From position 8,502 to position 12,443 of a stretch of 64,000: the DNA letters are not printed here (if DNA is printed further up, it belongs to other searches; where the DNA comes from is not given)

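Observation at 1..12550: Accessory operon coupling an ABC importer to three very large extracytoplasmic or membrane proteins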

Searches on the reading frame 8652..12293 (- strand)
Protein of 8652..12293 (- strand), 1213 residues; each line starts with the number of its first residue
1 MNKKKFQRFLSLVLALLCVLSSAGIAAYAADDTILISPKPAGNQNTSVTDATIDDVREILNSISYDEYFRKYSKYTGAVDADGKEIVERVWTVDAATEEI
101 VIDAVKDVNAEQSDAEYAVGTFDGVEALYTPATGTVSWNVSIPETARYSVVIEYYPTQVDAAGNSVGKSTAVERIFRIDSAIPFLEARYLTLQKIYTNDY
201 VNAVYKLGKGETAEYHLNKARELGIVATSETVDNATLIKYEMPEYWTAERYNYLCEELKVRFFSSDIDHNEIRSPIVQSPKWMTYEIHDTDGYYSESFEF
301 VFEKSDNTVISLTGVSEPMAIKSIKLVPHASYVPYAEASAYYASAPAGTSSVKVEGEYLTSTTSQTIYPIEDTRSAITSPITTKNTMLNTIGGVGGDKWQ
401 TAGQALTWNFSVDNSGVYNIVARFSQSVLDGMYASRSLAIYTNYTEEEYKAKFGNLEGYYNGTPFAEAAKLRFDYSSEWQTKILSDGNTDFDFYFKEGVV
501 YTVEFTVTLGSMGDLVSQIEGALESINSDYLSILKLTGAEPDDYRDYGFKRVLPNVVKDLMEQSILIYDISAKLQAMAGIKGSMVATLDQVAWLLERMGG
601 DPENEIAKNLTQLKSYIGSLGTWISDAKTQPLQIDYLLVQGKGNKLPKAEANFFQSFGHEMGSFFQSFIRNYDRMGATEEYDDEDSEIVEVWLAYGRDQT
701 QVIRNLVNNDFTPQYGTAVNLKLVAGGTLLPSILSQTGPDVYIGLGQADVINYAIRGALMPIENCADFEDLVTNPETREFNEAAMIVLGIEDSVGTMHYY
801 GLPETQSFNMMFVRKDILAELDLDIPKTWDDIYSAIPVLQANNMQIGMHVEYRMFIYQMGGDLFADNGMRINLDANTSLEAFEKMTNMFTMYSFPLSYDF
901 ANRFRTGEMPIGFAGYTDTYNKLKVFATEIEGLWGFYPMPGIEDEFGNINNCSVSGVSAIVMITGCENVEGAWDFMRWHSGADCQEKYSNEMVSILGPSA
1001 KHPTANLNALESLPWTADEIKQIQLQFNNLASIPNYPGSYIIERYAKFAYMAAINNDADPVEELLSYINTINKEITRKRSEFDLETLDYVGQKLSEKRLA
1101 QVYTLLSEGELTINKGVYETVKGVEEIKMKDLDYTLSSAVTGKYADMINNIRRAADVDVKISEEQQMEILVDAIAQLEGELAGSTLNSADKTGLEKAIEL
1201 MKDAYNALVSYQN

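Call 9: search_protein_families(library=pfam, proteins=[window:8652-12293:-], max_evalue=0.01)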
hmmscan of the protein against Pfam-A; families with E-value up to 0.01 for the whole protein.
window:8652-12293:- (1213 aa): 2 families
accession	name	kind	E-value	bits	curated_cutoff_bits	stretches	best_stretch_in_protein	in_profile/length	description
PF16990.11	CBM_35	-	2.5e-07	31.4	28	1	382-426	14-58/121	Carbohydrate binding module (family 35)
PF25275.1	Golvesin_C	-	0.0027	18.2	31.6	0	130-157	37-64/132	Golvesin C-terminal domain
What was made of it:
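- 10770..12077 (-): SBP residues 73-508: beta-sandwich region with a CBM6/CBM35-like fold. Pfam CBM_35 at residues 382-426, 31.4 bits against a cut-off of 28 (call 9).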

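Call 11: search_protein_families(library=ncbifam, proteins=[window:8652-12293:-], max_evalue=0.1)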
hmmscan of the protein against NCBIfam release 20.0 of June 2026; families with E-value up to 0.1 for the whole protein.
window:8652-12293:- (1213 aa): 1 family
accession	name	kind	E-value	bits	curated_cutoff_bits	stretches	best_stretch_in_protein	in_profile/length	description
NF012144.2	ramA_TF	equivalog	0.00077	19.9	180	1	617-712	7-97/108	RamA family antibiotic efflux transcriptional regulator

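Call 15: search_solved_structures(query=window:8652-12293:-, max_evalue=1)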
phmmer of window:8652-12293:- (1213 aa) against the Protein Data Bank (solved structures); distinct sequences matched with E-value up to 1: 11.
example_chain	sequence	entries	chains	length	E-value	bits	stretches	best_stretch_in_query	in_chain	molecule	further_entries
1elj_A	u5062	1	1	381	0.0092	17.1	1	691-982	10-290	MALTODEXTRIN-BINDING PROTEIN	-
6hur_A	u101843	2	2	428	0.014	16.5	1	799-836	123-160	ABC transporter substrate-binding protein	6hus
4g6v_A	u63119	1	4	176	0.023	15.8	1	1110-1200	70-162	Adhesin/hemolysin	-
7bef_G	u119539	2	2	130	0.028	15.5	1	611-712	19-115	Transcriptional activator RamA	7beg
5ci5_A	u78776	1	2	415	0.046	14.8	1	691-895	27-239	Extracellular solute-binding protein family 1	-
9xf5_A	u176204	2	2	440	0.15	13.1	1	798-888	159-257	ABC transporter substrate-binding protein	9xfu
3uor_A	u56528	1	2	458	0.3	12.1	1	795-988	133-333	ABC transporter sugar binding protein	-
7eho_A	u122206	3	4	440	0.35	11.8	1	738-844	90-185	Chitin oligosaccharide binding protein NagB2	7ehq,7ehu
3k6o_A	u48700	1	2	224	0.48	11.4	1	987-1033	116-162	uncharacterized protein DUF1344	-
4r9f_A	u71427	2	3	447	0.58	11.1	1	727-825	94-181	MBP1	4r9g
7ehp_A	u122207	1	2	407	0.88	10.5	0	799-836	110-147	chitin oligosaccahride binding protein NagB1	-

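Call 33: find_homologous_proteins(query=window:8652-12293:-, max_evalue=0.00001)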
Query window:8652-12293:- (1213 aa): 223 proteins with E <= 0.00001 among 8000 candidates; the best 120 are listed.
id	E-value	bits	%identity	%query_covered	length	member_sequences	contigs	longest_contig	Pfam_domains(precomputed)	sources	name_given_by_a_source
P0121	0.0e+0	2740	100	100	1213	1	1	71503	PF16990.12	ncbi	-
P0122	0.0e+0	2440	88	100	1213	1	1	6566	-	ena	-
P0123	0.0e+0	2343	85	100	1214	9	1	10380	PF16990.12,PF01547.31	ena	-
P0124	0.0e+0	2342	85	100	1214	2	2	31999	PF16990.12,PF01547.31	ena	-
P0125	0.0e+0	2315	84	100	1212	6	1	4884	PF16990.12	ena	-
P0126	0.0e+0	2255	82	100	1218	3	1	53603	PF16990.12,PF01547.31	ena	-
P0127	0.0e+0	2237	86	95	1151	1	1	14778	PF16990.12,PF01547.31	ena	-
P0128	0.0e+0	2232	81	100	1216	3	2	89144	PF16990.12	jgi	-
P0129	0.0e+0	2230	82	100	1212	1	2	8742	PF16990.12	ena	-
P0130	0.0e+0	2134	77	100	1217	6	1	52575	PF01547.31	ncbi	-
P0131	0.0e+0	2006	73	100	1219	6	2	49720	PF13416.12,PF01547.31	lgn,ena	-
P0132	0.0e+0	1991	72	100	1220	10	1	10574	PF01547.31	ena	-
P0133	0.0e+0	1977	72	100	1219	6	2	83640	-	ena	-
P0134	0.0e+0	1961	71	99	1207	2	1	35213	PF01547.31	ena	-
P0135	0.0e+0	1941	71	100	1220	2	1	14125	PF16990.12,PF01547.31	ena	-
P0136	0.0e+0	1941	71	100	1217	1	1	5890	PF13416.12,PF01547.31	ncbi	-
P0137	0.0e+0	1919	70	100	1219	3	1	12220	PF13416.12,PF01547.31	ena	-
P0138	0.0e+0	1916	70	100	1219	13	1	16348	PF13416.12,PF01547.31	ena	-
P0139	0.0e+0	1882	69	100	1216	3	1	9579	PF13416.12,PF01547.31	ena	-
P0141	0.0e+0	1806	68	100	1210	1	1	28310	PF13416.12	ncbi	-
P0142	0.0e+0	1805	66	100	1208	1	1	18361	PF13416.12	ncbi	-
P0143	0.0e+0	1804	67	100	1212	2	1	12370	PF13416.12,PF01547.31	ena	-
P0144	0.0e+0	1795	66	100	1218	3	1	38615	PF13416.12,PF01547.31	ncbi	-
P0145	0.0e+0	1789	66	100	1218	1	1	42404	PF13416.12,PF01547.31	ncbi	-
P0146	0.0e+0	1780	65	100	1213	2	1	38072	PF01547.31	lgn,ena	-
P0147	0.0e+0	1779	66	100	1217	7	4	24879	PF13416.12,PF01547.31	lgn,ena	-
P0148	0.0e+0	1773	65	100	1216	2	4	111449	PF13416.12,PF01547.31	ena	-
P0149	0.0e+0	1771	65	100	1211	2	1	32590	PF13416.12,PF01547.31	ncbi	-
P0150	0.0e+0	1766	65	100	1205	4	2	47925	PF13416.12,PF01547.31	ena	-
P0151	0.0e+0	1765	65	100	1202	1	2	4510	PF13416.12,PF01547.31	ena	-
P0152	0.0e+0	1764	65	100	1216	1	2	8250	PF13416.12,PF01547.31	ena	-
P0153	0.0e+0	1759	66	100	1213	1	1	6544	PF13416.12,PF16990.12,PF01547.31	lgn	-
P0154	0.0e+0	1757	64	100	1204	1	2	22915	PF01547.31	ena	-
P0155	0.0e+0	1756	65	100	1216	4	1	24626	PF13416.12,PF01547.31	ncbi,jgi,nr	ncbi:MAG: extracellular solute-binding protein [Ruminococcaceae bacterium]|nr:extracellular solute-b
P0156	0.0e+0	1746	65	100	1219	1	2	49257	PF13416.12,PF01547.31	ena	-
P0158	0.0e+0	1380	55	100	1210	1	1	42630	PF13416.12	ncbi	-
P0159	0.0e+0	1374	58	91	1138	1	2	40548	PF13416.12,PF01547.31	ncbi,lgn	-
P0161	0.0e+0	1367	58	91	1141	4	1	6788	PF01547.31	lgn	-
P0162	0.0e+0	1359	57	91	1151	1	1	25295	PF13416.12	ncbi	-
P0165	0.0e+0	1334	57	91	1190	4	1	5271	PF13416.12,PF01547.31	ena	-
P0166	0.0e+0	1332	57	91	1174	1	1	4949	PF01547.31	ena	-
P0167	0.0e+0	1327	57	87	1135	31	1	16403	PF13416.12,PF01547.31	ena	-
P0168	0.0e+0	1326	57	91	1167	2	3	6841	PF13416.12,PF01547.31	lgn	-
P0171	0.0e+0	1312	56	91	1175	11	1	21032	PF13416.12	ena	-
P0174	0.0e+0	1307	54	91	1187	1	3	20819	PF13416.12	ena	-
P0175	0.0e+0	1305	56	91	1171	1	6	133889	PF13416.12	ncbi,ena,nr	ncbi:MAG: extracellular solute-binding protein [Clostridia bacterium]|nr:extracellular solute-bindin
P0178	0.0e+0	1302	55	91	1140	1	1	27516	PF13416.12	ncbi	-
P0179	0.0e+0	1302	56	91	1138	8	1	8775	PF13416.12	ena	-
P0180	0.0e+0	1302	56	91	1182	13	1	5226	PF13416.12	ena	-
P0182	0.0e+0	1299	55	93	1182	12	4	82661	PF13416.12,PF01547.31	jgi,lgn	jgi:ABC-type glycerol-3-phosphate transport system substrate-binding protein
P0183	0.0e+0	1299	53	95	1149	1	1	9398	PF13416.12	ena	-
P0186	0.0e+0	1293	56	91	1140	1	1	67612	PF01547.31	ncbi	-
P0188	0.0e+0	1285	55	91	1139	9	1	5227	PF13416.12,PF01547.31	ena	-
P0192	0.0e+0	1277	56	91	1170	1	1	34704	PF13416.12,PF01547.31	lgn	-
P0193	0.0e+0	1274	55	88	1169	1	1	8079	PF13416.12,PF01547.31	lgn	-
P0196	0.0e+0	1270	53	95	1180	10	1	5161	PF13416.12,PF01547.31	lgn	-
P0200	0.0e+0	1266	55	91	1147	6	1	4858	PF01547.31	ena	-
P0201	0.0e+0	1266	54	95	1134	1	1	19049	PF13416.12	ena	-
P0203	0.0e+0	1264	55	87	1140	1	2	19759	PF13416.12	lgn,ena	-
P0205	0.0e+0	1260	55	91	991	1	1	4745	PF13416.12,PF01547.31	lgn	-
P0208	0.0e+0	1252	54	91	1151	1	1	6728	PF13416.12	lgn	-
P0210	0.0e+0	1246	56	90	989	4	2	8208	PF13416.12,PF01547.31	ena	-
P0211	0.0e+0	1242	56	91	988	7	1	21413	PF13416.12,PF01547.31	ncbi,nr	ncbi:MAG: extracellular solute-binding protein [Clostridia bacterium]|nr:extracellular solute-bindin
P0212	0.0e+0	1239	50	100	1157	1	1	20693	PF13416.12,PF01547.31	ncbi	-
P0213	0.0e+0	1238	55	91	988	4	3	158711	PF13416.12,PF01547.31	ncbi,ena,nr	ncbi:MAG: extracellular solute-binding protein [Clostridia bacterium]|nr:extracellular solute-bindin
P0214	0.0e+0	1237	55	90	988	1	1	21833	PF13416.12,PF01547.31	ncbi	-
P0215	0.0e+0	1237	50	100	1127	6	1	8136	PF13416.12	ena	-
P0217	0.0e+0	1233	50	100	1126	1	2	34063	PF13416.12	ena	-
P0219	0.0e+0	1228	53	91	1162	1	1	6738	PF13416.12,PF01547.31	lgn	-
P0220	0.0e+0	1227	56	87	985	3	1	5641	PF13416.12,PF01547.31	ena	-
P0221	0.0e+0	1226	55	91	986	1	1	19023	PF13416.12,PF01547.31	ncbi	-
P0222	0.0e+0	1226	54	91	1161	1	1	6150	PF13416.12,PF01547.31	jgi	-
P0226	0.0e+0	1219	54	91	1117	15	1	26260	PF01547.31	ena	-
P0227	0.0e+0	1218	53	92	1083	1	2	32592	PF13416.12,PF01547.31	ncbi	-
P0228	0.0e+0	1218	54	91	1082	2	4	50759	PF01547.31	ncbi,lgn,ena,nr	ncbi:MAG: extracellular solute-binding protein [Clostridia bacterium]|nr:extracellular solute-bindin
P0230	0.0e+0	1216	53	91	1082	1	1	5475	PF01547.31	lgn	-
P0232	0.0e+0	1215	53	91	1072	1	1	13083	PF13416.12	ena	-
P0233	0.0e+0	1213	53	91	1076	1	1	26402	PF01547.31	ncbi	-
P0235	0.0e+0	1203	54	91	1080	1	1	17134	PF13416.12,PF01547.31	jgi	-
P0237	0.0e+0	1200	54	91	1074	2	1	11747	PF01547.31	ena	-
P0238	0.0e+0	1199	54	88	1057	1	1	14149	PF01547.31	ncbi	-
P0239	0.0e+0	1198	52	91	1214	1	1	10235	PF01547.31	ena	-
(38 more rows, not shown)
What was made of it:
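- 9009..10403 (-): SBP residues 631-1095: family-1 (CUT1-type) oligosaccharide-binding core, the most conserved part of the protein. Homologues carry PF01547 and PF13416 (call 33).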

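Call 34: find_encoding_contigs(protein=P0121, flank=10000, max_places=2)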
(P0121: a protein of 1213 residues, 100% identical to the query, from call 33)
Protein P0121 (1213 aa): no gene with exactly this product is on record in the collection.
